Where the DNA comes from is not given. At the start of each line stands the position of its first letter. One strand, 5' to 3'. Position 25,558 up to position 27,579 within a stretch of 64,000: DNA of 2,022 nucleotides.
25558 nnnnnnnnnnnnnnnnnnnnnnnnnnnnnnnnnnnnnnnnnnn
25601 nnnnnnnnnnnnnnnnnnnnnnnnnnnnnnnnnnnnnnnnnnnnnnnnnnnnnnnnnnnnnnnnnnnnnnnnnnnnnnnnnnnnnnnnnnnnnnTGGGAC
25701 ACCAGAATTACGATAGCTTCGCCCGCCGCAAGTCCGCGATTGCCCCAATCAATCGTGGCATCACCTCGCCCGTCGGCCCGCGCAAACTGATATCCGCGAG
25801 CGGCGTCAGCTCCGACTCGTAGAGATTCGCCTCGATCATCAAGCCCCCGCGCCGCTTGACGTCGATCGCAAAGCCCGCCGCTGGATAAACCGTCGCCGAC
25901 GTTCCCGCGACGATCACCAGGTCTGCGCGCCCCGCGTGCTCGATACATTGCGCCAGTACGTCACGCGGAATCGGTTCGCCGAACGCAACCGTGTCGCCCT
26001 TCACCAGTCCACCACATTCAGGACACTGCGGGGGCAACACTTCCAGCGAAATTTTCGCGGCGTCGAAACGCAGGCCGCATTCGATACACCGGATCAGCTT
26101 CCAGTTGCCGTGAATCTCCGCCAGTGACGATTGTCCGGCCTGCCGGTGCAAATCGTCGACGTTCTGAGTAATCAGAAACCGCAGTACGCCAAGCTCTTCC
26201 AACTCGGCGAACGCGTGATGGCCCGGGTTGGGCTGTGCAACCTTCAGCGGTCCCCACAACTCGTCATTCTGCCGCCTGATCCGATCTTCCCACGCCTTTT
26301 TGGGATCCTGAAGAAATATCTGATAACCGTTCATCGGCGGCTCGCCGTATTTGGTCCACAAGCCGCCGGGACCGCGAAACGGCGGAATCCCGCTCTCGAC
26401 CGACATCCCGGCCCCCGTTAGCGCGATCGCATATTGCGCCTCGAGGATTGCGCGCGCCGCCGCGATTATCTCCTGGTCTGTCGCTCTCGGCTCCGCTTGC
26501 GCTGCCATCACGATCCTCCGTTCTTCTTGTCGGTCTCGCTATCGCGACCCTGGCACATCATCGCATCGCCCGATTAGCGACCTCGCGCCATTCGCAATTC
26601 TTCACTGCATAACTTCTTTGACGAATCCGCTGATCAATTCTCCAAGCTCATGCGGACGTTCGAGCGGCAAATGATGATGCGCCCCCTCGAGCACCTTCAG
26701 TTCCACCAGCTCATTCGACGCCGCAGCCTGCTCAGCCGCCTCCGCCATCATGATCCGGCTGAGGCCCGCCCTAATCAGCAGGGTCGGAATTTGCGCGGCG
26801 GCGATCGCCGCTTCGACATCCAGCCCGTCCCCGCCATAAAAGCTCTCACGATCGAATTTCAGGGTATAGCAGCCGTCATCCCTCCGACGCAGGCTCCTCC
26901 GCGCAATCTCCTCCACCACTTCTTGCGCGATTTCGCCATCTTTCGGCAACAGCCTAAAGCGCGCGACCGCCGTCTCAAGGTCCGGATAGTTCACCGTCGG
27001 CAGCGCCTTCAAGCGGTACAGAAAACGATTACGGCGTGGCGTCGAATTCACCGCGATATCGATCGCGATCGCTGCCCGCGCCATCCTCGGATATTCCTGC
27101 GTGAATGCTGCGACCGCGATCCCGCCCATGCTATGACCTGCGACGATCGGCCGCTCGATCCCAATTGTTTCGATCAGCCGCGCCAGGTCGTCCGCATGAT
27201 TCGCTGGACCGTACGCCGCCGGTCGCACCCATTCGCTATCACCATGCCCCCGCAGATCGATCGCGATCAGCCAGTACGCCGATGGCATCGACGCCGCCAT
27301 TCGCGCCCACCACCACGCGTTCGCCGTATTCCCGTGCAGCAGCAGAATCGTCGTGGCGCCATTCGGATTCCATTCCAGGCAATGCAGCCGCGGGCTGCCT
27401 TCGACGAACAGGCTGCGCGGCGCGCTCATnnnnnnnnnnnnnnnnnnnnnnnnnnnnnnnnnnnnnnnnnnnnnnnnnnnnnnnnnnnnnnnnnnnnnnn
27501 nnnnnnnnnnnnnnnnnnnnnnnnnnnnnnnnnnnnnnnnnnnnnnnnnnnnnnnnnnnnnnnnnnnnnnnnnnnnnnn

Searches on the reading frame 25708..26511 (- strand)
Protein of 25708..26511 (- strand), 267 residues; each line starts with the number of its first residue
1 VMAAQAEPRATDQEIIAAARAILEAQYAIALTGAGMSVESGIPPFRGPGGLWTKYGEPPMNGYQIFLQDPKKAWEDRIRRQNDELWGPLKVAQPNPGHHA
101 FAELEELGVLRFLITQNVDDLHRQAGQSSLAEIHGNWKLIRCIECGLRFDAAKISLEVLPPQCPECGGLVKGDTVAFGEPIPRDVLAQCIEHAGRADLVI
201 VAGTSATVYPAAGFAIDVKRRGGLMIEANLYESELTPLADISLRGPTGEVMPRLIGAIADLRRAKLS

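Call 3: search_protein_families(library=pfam, proteins=[window:25708-26511:-], max_evalue=0.01)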
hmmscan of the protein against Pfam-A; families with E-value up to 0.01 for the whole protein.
window:25708-26511:- (267 aa): 2 families
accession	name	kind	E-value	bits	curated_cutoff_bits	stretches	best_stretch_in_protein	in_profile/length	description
PF02146.23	SIR2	-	6.3e-43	147.2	24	1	33-210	1-180/180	Sir2 family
PF09723.15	Zn_ribbon_8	-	0.00075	19.9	34.4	1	141-168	7-34/41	Zinc ribbon domain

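Call 4: search_protein_families(library=ncbifam, proteins=[window:25708-26511:-], max_evalue=0.01)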
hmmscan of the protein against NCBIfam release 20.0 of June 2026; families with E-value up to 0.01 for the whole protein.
window:25708-26511:- (267 aa): 7 families
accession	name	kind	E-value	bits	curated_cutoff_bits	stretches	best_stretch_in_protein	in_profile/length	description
NF040867.1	prot_deacyl_CobB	equivalog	1.3e-74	250.5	320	1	18-256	3-240/242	NAD-dependent protein deacetylase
NF001753.0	PRK00481.1-3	subfamily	3.6e-70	235.8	243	1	17-259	5-248/252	NAD-dependent protein deacylase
NF010736.0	PRK14138.1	equivalog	3.7e-46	157.4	395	1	24-242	10-225/244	NAD-dependent deacetylase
NF001752.0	PRK00481.1-1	equivalog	4.4e-43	147.5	221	1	18-219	7-206/242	NAD-dependent protein deacylase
NF003738.0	PRK05333.1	equivalog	2.4e-40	138.3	305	2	17-155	18-151/295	NAD-dependent protein deacetylase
NF001754.0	PRK00481.1-4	equivalog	1e-36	126.3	252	1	18-249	8-235/244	NAD-dependent protein deacylase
NF001755.0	PRK00481.1-5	equivalog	4.8e-30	104.5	318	1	22-257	37-268/278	Sir2 family NAD+-dependent deacetylase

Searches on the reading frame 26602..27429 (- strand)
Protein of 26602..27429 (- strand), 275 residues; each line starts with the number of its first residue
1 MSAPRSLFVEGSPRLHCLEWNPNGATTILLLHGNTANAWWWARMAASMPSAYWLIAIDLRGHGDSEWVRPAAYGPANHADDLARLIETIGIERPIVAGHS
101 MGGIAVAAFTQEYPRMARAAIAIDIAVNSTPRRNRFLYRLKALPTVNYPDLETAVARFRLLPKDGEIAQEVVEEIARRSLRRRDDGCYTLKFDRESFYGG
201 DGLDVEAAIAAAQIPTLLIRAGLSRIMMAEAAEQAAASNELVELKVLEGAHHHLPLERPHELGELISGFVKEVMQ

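Call 8: search_protein_families(library=pfam, proteins=[window:26602-27429:-], max_evalue=0.001)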
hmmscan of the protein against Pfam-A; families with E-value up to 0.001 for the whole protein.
window:26602-27429:- (275 aa): 3 families
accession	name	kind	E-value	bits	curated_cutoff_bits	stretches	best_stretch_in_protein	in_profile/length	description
PF12697.13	Abhydrolase_6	-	2.7e-22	81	26.3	1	28-262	1-214/217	Alpha/beta hydrolase family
PF00561.26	Abhydrolase_1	-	2.3e-19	70.5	25.8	1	27-259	2-245/245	alpha/beta hydrolase fold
PF12146.15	Hydrolase_4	-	4.4e-17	62.6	27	1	27-258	6-238/239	Serine aminopeptidase, S33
